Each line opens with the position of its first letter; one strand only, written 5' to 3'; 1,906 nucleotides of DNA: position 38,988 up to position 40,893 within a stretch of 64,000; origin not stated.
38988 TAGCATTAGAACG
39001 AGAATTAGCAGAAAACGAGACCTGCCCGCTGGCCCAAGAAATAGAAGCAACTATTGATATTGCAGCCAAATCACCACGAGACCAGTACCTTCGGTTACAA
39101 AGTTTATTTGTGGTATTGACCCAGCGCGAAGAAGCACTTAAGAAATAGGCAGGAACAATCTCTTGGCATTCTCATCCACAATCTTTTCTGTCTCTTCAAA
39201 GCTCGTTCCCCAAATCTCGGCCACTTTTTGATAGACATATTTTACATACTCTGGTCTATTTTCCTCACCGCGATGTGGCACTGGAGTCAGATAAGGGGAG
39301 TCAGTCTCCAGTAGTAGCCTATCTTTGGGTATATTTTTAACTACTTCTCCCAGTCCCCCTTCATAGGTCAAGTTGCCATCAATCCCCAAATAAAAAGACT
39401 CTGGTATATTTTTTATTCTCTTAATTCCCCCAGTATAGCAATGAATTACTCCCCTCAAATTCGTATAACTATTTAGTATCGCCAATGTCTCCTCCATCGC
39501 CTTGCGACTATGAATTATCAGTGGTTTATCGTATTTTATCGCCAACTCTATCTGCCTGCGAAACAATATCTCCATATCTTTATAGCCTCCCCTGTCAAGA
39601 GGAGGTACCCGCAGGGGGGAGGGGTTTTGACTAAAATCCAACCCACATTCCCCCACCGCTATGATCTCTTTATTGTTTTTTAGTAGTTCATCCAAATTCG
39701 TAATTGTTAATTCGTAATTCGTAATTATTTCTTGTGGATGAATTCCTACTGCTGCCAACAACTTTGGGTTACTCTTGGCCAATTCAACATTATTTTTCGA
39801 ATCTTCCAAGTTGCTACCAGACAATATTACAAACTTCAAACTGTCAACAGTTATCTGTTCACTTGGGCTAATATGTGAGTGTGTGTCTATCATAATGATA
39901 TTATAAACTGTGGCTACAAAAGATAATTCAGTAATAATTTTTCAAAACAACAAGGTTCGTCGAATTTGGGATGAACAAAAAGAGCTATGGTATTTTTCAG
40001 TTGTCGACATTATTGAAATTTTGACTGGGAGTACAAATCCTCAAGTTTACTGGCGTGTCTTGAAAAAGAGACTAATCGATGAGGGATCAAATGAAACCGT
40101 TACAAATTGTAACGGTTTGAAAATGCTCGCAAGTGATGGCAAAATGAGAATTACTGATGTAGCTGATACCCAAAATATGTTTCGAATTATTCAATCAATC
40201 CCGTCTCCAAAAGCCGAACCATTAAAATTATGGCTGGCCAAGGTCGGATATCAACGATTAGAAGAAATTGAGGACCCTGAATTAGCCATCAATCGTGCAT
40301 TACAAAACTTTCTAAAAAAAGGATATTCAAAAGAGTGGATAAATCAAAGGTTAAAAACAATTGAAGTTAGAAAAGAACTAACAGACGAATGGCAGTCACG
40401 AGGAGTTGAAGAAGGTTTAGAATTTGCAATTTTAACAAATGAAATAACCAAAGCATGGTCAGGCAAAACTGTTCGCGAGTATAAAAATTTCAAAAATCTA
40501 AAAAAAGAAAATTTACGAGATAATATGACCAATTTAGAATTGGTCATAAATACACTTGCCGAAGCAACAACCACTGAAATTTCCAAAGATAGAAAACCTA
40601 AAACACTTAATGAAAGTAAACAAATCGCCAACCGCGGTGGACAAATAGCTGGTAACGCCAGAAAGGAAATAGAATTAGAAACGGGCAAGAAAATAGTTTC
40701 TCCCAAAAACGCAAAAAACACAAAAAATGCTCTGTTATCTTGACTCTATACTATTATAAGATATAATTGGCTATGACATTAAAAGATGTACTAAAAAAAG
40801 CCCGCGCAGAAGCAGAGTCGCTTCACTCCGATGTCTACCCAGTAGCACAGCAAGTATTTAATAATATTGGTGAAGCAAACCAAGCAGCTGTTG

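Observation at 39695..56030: Family of heptanucleotide tandem repeats (TCGTAAY)n present inside tatD and metG coding sequences and upstream of uvrD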

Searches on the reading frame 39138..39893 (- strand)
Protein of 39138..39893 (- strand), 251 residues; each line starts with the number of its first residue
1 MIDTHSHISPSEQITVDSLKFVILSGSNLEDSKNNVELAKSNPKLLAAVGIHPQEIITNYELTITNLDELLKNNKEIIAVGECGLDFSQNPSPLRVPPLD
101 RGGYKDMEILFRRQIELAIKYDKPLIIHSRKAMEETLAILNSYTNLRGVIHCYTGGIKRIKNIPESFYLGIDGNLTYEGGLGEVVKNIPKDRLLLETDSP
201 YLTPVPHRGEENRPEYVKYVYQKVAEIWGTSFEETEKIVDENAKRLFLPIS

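Call 15: search_solved_structures(query=window:39138-39893:-, show_alignments=3)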
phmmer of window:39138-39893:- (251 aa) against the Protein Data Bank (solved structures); distinct sequences matched with E-value up to 0.001: 16.
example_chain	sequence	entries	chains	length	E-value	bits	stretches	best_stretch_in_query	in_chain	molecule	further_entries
1j6o_A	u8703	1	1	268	3.2e-41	145.2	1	16-250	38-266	TatD-related deoxyribonuclease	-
1yix_A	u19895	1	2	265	1.1e-28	104.1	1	20-247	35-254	deoxyribonuclease ycfH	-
2gzx_A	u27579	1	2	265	8.3e-28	101.3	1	26-247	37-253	putative TatD related DNase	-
6l25_A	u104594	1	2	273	9.4e-28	101.1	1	26-247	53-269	Deoxyribonuclease YcfH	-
4pe8_A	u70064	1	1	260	6.5e-22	81.9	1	22-247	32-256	Tat-linked quality control protein TatD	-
4p5u_A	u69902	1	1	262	6.6e-22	81.9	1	22-247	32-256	Tat-linked quality control protein TatD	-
1xwy_A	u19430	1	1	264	6.9e-22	81.9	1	22-247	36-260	Deoxyribonuclease tatD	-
3rcm_A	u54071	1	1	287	2.5e-20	76.8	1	22-245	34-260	TatD family hydrolase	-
1zzm_A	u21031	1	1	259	4.8e-20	75.8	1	22-242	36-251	putative deoxyribonuclease yjjV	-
8efg_A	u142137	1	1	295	6.8e-20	75.3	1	18-203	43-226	Deoxyribonuclease TATDN1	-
2xio_A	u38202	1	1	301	1.5e-19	74.2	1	18-203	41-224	PUTATIVE DEOXYRIBONUCLEASE TATDN1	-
2y1h_A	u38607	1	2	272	2.2e-16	63.8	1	41-248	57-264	PUTATIVE DEOXYRIBONUCLEASE TATDN3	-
3ipw_A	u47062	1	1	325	1e-14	58.4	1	18-202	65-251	Hydrolase TatD family protein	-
3gg7_A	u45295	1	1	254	1.1e-12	51.7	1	33-247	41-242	uncharacterized metalloprotein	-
9xsn_A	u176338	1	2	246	2.8e-12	50.4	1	31-248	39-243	Hydrolase TatD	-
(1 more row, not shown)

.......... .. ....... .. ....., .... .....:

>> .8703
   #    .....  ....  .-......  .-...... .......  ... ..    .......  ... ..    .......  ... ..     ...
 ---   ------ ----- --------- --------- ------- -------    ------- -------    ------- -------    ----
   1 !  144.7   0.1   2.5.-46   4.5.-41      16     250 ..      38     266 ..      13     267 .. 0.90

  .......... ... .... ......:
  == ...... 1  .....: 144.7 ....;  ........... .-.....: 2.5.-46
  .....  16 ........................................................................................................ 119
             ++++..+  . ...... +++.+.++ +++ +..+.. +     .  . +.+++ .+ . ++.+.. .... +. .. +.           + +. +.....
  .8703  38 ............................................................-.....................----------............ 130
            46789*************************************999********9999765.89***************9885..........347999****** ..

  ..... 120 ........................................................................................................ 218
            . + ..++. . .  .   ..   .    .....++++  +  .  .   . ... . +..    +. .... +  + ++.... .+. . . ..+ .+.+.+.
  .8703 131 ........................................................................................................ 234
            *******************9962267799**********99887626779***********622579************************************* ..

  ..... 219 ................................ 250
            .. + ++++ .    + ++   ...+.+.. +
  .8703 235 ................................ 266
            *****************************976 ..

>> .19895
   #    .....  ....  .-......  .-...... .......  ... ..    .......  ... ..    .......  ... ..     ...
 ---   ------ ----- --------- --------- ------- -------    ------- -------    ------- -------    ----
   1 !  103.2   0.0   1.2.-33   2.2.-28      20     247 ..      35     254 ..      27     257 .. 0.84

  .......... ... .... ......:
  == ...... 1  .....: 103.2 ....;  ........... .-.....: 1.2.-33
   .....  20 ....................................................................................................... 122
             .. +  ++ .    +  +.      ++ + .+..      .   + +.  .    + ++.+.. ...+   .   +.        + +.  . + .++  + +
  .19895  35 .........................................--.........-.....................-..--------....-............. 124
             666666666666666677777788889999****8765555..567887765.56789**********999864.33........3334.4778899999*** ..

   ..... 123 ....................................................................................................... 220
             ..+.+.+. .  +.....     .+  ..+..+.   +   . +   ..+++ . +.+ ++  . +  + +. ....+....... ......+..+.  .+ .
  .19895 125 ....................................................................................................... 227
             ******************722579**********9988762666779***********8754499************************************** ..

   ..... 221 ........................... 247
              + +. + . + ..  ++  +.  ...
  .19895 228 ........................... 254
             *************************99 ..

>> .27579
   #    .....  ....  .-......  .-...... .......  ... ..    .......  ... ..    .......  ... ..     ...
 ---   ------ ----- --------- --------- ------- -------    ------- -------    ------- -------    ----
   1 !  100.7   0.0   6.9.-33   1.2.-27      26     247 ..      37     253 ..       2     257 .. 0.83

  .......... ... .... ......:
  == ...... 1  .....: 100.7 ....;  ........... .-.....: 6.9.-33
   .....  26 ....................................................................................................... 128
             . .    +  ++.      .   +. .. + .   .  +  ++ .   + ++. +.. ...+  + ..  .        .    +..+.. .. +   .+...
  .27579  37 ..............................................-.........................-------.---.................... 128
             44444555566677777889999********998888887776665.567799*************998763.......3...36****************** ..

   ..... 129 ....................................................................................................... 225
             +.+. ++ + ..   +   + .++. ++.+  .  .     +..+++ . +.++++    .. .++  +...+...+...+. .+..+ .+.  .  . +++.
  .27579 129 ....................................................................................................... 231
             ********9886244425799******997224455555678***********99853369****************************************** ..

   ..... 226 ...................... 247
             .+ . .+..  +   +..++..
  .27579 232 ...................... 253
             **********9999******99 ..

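Call 17: find_encoding_contigs(protein=window:39141-39893:-, flank=10000, max_places=10)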
Protein window:39141-39893:- (251 aa): 3 contigs read that carry it; 2 places shown.
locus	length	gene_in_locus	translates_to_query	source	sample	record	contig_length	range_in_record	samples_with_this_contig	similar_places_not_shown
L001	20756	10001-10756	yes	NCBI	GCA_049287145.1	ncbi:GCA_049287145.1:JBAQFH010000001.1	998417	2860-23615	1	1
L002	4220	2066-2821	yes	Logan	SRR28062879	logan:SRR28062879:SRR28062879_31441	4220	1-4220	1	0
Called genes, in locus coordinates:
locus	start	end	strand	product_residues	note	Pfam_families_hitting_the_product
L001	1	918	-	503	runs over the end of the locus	PF13231:PMT_2, PF02366:PMT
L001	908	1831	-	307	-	PF01040:UbiA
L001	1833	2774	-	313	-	-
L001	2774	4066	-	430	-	PF19077:Big_13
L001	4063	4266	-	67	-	-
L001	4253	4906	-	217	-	-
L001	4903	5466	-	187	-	-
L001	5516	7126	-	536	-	PF03023:MurJ, PF01554:MatE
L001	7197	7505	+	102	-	PF01649:Ribosomal_S20p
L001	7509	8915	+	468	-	PF00133:tRNA-synt_1, PF01406:tRNA-synt_1e, PF09334:tRNA-synt_1g, PF00133:tRNA-synt_1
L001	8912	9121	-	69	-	-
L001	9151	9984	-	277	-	PF02498:Bro-N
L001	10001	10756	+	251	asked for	PF01026:TatD_DNase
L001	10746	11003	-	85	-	-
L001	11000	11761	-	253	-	PF14023:Bestrophin-like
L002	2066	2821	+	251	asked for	PF01026:TatD_DNase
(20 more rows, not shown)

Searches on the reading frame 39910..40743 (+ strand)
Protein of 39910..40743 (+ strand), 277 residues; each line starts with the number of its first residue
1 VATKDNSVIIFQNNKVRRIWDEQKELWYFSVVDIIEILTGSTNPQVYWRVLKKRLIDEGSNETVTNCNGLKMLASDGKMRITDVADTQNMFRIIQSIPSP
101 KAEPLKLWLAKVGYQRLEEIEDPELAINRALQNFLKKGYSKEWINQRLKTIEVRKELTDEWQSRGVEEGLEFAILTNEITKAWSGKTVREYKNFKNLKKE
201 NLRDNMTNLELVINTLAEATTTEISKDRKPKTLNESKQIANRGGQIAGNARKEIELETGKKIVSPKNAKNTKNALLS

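Call 72: search_protein_families(library=pfam, proteins=[window:39910-40743:+], max_evalue=0.00001)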
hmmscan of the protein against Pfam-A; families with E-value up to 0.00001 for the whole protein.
window:39910-40743:+ (277 aa): 1 family
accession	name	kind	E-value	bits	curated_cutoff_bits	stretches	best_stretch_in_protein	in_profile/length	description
PF02498.22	Bro-N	-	9.4e-10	39.4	25.6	1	15-111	1-92/96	BRO family, N-terminal domain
